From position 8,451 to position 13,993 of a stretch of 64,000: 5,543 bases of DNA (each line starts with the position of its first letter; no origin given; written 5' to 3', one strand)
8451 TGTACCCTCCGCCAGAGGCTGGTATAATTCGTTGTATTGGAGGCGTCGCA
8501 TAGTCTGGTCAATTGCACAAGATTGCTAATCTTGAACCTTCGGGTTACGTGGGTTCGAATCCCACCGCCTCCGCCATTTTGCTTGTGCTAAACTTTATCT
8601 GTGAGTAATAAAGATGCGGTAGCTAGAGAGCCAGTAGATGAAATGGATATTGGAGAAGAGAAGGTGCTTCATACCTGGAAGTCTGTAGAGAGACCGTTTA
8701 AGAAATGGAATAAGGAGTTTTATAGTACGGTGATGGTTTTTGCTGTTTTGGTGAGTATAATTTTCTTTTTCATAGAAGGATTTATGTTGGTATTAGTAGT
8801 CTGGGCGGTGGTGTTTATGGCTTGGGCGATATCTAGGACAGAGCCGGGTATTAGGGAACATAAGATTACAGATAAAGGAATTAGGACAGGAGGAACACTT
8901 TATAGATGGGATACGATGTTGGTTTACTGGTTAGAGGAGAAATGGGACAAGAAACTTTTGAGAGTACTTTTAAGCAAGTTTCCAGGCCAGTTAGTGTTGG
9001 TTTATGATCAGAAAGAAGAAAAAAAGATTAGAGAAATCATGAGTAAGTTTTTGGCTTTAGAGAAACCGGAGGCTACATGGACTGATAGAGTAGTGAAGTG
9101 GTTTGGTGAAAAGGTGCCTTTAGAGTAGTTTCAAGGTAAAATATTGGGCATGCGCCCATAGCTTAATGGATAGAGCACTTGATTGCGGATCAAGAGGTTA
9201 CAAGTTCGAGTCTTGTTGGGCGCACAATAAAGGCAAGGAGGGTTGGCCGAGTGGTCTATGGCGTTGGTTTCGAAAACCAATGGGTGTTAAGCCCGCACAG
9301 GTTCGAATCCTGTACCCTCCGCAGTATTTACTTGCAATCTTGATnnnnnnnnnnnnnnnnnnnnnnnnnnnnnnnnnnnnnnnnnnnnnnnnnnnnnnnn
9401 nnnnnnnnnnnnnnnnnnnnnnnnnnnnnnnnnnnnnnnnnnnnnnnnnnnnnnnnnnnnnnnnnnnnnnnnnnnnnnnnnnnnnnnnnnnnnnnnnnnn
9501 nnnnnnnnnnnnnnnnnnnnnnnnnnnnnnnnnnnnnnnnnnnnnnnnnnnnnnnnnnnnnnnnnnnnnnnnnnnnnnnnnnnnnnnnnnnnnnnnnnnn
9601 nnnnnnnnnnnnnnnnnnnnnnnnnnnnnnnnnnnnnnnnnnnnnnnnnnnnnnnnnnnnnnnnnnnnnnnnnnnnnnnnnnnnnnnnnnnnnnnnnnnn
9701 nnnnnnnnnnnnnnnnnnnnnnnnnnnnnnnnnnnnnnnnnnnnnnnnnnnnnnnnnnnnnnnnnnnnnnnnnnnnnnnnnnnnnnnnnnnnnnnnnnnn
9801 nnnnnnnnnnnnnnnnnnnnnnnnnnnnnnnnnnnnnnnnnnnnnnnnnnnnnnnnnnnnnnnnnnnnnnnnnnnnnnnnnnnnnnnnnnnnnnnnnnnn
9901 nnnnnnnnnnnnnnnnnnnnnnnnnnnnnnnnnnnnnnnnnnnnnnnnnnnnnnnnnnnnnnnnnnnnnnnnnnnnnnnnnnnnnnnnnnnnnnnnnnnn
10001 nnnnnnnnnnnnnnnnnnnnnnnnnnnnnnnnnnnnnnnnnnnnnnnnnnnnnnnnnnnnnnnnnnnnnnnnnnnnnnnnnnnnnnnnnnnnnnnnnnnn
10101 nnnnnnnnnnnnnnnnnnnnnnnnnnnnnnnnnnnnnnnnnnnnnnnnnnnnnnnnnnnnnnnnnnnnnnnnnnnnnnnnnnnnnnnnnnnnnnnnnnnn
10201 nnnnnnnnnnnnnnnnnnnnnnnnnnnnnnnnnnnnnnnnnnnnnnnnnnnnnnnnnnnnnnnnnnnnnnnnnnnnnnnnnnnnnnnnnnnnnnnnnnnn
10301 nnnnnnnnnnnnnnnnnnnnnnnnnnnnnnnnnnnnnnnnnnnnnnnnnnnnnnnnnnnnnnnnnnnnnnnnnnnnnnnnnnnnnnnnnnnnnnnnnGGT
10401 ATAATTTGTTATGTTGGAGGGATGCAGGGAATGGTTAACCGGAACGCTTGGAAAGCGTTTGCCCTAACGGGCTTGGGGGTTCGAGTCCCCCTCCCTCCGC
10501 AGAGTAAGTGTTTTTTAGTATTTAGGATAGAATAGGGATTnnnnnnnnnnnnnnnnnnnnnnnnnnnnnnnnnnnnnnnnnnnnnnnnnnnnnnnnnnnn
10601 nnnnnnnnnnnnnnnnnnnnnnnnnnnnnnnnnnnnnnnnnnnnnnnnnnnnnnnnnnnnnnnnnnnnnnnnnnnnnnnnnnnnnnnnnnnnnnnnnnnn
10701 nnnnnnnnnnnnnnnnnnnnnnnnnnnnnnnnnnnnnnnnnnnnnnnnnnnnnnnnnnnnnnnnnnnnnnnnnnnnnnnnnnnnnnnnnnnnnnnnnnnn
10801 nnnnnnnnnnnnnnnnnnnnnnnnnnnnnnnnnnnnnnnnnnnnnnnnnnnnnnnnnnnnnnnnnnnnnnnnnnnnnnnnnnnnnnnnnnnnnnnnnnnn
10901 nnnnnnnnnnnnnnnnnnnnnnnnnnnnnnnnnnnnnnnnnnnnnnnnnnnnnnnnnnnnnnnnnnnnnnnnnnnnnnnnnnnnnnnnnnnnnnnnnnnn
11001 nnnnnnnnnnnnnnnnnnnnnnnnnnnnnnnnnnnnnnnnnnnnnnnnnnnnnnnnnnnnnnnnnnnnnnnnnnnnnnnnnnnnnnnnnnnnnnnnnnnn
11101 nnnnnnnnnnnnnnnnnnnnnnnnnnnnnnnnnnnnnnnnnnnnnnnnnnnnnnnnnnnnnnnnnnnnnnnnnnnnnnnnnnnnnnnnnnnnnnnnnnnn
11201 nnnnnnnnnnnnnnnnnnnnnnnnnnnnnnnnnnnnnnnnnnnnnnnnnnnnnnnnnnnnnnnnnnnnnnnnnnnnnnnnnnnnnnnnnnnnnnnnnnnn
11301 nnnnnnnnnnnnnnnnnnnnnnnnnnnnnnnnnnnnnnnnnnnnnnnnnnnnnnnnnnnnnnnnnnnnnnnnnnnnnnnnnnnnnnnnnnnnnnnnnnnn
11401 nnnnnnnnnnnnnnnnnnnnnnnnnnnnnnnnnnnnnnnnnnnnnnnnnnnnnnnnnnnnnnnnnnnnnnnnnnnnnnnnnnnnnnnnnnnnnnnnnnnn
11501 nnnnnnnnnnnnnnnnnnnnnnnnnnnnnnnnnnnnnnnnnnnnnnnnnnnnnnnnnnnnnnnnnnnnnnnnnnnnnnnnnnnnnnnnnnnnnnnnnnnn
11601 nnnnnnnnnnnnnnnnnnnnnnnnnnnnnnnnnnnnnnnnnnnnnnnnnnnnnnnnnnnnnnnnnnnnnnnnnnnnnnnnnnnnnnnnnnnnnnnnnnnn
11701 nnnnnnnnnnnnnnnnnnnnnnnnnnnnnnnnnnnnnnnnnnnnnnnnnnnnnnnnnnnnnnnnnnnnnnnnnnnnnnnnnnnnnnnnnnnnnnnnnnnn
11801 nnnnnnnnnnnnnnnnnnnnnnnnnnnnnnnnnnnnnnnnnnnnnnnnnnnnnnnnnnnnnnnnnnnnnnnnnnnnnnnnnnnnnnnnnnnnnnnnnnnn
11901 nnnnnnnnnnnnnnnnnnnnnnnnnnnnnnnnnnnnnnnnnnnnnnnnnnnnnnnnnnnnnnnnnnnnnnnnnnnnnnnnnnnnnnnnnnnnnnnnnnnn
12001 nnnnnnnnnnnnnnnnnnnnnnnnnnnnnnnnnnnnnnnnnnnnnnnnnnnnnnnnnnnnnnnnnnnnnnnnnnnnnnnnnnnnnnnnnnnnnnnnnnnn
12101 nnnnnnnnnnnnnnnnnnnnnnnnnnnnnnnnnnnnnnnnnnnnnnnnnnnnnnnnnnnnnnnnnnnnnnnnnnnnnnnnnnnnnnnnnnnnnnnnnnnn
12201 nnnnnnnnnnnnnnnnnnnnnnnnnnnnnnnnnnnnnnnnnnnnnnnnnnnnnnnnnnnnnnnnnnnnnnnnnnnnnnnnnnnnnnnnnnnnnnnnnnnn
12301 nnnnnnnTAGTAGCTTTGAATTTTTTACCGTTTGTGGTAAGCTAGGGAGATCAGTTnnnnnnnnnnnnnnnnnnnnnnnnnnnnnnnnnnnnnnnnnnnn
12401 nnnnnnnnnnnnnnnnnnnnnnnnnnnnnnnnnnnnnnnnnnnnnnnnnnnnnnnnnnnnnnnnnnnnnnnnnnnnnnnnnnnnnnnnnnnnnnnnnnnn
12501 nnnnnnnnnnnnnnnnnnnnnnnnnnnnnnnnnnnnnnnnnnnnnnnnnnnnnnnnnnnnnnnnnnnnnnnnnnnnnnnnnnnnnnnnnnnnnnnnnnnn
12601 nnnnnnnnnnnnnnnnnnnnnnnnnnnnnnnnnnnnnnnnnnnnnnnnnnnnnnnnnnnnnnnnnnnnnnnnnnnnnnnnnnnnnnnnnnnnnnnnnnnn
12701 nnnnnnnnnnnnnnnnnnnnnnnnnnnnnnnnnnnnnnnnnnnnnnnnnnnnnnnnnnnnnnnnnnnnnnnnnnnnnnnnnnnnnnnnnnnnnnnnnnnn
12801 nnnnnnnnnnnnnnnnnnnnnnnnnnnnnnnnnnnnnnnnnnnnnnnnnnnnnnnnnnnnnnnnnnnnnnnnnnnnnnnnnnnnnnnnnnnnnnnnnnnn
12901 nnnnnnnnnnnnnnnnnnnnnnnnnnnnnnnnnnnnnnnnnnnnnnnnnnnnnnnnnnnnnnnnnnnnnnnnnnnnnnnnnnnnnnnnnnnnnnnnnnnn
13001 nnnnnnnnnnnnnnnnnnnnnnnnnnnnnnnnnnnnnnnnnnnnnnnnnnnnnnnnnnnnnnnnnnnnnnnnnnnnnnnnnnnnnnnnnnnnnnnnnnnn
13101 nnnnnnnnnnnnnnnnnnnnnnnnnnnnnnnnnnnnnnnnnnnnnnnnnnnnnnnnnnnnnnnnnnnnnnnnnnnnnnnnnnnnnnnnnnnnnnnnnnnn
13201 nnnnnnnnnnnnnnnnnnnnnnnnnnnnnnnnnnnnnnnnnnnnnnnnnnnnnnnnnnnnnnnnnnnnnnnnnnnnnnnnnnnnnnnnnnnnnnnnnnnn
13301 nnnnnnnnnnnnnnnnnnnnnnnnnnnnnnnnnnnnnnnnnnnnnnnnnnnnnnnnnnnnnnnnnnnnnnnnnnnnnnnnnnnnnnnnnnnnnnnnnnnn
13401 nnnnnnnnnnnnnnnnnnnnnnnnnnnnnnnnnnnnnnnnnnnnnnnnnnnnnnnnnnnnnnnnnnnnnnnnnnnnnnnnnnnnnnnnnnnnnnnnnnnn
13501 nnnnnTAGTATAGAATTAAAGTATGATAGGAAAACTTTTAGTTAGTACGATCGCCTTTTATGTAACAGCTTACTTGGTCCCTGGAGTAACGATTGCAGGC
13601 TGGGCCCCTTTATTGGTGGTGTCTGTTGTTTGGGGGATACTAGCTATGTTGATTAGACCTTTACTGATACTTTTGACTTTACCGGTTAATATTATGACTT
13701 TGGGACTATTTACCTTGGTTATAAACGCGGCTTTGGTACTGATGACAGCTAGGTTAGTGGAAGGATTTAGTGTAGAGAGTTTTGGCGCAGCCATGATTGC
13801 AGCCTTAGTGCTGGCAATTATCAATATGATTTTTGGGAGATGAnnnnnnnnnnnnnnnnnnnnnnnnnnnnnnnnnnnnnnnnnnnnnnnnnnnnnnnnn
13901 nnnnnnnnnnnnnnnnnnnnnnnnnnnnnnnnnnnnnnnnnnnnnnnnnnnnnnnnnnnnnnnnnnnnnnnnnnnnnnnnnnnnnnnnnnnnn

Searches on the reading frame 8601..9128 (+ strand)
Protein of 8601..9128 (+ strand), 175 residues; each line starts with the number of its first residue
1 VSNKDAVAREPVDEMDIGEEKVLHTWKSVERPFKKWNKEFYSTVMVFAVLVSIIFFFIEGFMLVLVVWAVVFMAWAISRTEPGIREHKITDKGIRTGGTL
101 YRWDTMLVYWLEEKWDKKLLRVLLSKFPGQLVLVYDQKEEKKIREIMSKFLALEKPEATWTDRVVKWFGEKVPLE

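Call 10: search_protein_families(library=ncbifam, proteins=[window:8601-9128:+])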
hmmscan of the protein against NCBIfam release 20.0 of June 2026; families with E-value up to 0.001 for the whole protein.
window:8601-9128:+ (175 aa): 0 families

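Call 58: search_protein_families(library=pfam, proteins=[window:8601-9128:+], max_evalue=0.01)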
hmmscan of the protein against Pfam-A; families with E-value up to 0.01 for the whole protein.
window:8601-9128:+ (175 aa): 2 families
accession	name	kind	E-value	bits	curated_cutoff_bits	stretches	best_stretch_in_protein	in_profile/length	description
PF18923.6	DUF5673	-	1.2e-05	25.7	26.7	1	88-149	4-63/66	Domain of unknown function (DUF5673)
PF05101.18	VirB3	-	0.0022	18.7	23.9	1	42-84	21-63/84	Type IV secretory pathway, VirB3-like protein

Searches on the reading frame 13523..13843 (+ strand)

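Call 10: search_protein_families(library=ncbifam, proteins=[window:13523-13843:+])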
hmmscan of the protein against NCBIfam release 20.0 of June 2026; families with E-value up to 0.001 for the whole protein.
window:13523-13843:+ (106 aa): 0 families

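Call 58: search_protein_families(library=pfam, proteins=[window:13523-13843:+], max_evalue=0.01)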
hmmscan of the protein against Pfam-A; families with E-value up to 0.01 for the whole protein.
window:13523-13843:+ (106 aa): 1 family
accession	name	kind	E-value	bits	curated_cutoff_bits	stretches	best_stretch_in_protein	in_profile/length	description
PF04020.18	Phage_holin_4_2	-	1.1e-28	100.3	28.8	1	2-103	4-105/105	Mycobacterial 4 TMS phage holin, superfamily IV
